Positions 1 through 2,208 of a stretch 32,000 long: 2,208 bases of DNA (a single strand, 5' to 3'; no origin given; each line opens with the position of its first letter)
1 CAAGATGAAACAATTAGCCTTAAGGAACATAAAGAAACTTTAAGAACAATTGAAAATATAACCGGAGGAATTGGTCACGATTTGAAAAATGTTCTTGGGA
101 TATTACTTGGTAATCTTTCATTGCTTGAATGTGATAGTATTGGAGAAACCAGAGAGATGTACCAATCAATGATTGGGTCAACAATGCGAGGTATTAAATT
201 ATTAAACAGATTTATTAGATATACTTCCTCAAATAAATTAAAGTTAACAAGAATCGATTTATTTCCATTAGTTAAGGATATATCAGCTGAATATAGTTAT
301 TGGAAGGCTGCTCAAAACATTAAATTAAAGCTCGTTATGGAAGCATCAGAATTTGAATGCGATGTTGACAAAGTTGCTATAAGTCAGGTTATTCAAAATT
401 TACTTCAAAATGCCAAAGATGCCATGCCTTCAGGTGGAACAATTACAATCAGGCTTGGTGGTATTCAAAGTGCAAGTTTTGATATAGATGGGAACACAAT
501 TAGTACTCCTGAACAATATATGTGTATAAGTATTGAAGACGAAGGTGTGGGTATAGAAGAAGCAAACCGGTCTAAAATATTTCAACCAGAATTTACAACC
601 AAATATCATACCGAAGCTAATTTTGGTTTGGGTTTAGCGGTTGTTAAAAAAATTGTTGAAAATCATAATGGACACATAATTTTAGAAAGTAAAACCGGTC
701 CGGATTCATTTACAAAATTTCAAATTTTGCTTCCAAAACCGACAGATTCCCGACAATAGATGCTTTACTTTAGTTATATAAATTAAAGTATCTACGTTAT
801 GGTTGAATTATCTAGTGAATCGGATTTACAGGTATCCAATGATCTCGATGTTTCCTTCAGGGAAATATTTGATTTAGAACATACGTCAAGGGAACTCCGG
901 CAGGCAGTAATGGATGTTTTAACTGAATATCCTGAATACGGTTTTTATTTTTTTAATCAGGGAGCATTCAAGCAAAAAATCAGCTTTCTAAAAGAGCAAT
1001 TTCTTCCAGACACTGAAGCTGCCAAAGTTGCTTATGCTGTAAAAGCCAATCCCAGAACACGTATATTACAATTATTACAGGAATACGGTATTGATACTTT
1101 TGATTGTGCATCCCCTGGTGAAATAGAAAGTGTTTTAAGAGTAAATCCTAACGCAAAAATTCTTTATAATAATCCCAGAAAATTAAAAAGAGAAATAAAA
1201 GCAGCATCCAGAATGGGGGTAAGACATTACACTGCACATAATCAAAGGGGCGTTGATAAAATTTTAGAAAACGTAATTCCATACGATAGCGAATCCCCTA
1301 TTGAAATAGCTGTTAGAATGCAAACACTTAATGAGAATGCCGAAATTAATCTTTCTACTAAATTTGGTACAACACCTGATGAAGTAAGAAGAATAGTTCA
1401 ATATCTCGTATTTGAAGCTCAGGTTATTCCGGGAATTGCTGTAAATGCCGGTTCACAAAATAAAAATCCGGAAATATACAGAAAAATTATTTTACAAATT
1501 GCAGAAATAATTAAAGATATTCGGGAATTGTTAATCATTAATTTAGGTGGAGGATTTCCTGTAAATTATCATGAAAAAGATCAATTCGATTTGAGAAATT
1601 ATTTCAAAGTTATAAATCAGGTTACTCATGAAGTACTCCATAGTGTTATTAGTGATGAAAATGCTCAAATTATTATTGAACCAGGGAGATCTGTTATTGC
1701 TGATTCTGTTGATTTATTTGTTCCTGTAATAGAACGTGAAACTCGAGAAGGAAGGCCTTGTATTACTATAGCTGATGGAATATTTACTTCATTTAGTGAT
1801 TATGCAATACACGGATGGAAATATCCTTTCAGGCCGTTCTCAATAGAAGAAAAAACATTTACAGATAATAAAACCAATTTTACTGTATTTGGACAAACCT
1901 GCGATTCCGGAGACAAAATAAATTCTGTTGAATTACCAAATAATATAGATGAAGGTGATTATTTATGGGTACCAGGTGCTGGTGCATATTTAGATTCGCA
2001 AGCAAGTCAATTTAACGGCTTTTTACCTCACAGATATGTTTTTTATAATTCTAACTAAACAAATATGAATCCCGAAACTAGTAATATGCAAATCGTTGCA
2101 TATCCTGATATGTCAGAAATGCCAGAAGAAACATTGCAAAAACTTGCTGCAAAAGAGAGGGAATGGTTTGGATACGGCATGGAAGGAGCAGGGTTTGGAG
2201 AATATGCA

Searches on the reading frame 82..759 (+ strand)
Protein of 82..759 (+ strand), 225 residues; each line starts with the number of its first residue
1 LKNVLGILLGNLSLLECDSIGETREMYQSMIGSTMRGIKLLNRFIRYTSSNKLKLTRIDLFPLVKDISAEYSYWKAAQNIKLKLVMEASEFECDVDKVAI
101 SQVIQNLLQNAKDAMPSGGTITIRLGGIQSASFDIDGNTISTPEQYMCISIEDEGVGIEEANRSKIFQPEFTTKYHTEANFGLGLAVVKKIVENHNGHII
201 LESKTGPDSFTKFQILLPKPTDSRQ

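Call 50: search_protein_families(library=pfam, proteins=[window:82-759:+], max_evalue=0.001)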
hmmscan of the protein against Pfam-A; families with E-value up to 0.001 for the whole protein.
window:82-759:+ (225 aa): 1 family
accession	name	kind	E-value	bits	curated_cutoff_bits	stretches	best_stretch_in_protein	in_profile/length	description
PF02518.31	HATPase_c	-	1.2e-20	74.5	26.4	1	96-220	2-110/111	Histidine kinase-, DNA gyrase B-, and HSP90-like ATPase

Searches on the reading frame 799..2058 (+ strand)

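Call 50: search_protein_families(library=pfam, proteins=[window:799-2058:+], max_evalue=0.001)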
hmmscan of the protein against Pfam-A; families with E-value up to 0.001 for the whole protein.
window:799-2058:+ (419 aa): 2 families
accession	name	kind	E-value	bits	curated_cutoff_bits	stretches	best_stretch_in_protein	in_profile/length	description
PF02784.22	Orn_Arg_deC_N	-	2.5e-34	119.2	23.4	1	67-301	14-247/247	Pyridoxal-dependent decarboxylase, pyridoxal binding domain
PF00278.28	Orn_DAP_Arg_deC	-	6.6e-10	39.6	23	1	302-395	6-95/95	Pyridoxal-dependent decarboxylase, C-terminal sheet domain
